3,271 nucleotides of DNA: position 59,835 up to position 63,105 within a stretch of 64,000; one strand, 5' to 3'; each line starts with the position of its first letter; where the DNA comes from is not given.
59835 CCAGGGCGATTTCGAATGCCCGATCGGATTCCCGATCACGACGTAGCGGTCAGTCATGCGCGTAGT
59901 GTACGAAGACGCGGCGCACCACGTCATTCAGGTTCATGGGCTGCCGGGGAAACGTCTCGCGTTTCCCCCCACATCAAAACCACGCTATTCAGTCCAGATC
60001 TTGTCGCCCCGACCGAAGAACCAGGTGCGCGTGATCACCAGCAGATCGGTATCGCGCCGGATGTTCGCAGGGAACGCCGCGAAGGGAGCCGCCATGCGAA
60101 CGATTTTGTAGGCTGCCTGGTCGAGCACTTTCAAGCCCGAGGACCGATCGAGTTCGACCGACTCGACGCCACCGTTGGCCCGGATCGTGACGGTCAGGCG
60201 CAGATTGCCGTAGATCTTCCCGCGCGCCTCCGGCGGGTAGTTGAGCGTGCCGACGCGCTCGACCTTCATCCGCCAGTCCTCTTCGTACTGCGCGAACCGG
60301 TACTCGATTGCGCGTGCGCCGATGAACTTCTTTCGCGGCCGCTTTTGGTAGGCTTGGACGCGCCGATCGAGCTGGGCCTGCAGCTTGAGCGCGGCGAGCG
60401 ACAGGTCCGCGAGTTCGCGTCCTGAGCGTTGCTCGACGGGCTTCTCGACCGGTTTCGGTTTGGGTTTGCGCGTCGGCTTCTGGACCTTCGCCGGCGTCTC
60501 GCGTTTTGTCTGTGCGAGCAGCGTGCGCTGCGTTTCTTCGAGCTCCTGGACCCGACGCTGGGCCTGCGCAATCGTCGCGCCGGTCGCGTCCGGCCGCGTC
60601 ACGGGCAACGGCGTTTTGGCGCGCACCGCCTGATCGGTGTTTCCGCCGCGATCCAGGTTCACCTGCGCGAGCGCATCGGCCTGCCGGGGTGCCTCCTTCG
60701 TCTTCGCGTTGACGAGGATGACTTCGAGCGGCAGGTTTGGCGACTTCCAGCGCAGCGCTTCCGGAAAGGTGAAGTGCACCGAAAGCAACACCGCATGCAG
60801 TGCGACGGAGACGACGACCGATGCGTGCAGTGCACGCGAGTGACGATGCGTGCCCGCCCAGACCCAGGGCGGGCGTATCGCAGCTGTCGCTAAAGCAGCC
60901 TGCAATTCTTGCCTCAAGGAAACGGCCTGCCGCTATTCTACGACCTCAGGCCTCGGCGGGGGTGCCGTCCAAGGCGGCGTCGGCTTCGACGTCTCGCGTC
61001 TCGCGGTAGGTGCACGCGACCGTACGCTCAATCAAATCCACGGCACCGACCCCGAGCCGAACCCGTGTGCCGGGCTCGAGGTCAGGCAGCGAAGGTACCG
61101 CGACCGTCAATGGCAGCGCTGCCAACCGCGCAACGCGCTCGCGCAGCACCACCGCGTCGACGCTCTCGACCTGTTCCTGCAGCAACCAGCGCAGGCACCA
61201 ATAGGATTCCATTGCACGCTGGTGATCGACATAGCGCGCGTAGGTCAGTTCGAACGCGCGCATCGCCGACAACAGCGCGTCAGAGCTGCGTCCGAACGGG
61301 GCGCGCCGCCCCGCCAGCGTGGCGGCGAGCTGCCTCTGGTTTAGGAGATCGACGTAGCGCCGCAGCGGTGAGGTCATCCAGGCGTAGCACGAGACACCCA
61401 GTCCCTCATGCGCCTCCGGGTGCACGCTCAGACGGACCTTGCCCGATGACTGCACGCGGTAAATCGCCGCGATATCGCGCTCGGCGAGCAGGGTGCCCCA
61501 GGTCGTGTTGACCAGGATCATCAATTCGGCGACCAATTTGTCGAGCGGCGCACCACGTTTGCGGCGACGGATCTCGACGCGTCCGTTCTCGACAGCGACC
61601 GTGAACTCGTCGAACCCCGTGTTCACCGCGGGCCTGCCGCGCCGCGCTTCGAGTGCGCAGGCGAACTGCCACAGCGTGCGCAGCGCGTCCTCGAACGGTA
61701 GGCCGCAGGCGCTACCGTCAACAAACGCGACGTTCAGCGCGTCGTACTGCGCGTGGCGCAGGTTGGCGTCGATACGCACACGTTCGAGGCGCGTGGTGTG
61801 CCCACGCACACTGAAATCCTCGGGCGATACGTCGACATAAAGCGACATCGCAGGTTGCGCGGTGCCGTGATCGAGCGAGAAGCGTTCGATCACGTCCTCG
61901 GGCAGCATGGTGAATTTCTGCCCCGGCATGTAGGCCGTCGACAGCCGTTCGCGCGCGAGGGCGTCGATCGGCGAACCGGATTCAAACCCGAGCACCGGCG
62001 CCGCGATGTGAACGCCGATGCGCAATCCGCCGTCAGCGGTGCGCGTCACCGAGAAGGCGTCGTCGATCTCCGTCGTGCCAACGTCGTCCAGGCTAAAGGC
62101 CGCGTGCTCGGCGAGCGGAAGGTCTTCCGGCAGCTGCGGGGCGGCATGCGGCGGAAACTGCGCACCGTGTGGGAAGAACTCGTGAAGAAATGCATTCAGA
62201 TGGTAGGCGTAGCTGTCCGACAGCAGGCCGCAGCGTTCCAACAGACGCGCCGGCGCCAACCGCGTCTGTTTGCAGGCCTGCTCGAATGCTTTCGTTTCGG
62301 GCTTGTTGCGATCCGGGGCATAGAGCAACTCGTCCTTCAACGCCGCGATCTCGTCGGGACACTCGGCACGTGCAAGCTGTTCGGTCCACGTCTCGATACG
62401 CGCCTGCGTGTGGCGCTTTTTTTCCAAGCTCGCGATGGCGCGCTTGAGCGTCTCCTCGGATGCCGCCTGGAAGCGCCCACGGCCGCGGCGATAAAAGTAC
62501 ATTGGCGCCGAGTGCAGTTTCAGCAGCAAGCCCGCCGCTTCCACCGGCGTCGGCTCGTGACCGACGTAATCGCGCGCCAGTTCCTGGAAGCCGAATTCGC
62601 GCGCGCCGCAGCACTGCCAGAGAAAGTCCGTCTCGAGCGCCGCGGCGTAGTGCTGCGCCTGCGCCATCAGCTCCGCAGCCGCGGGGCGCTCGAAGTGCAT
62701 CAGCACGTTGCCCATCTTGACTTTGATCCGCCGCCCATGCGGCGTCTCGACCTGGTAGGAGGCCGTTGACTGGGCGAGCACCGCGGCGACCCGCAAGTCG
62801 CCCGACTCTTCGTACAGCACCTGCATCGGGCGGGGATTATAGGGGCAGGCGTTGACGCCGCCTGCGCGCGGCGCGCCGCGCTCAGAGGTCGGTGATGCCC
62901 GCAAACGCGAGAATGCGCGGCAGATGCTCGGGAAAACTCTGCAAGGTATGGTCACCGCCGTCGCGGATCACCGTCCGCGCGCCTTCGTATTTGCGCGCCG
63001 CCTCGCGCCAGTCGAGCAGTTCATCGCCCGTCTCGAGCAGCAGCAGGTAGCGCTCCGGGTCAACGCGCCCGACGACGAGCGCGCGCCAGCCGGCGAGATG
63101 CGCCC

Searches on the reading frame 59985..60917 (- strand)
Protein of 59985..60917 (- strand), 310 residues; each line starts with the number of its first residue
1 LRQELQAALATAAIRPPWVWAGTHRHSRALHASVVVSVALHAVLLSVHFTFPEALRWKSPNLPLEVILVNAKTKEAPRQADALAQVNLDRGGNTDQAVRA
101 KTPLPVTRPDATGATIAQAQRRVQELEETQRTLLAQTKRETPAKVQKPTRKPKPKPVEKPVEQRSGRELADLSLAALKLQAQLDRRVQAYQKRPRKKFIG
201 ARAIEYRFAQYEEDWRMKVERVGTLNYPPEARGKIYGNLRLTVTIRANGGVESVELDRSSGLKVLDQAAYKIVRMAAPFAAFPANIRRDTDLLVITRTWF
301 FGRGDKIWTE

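Call 83: search_protein_families(library=pfam, proteins=[window:59985-60917:-], max_evalue=0.00001)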
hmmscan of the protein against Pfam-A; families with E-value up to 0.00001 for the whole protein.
window:59985-60917:- (310 aa): 2 families
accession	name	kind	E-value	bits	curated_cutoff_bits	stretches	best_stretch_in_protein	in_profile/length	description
PF03544.19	TonB_C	-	5.6e-10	40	24.6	1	226-289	4-66/79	Gram-negative bacterial TonB protein C-terminal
PF13103.11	TonB_2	-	9e-06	26.2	22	0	240-283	27-72/85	TonB C terminal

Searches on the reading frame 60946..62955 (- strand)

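Call 83: search_protein_families(library=pfam, proteins=[window:60946-62955:-], max_evalue=0.00001)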
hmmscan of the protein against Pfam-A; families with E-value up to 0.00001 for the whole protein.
window:60946-62955:- (669 aa): 1 family
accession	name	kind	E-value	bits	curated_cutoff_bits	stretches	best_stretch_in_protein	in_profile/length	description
PF00773.25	RNB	-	1.9e-43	149.5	29.3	2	283-504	6-229/326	RNB domain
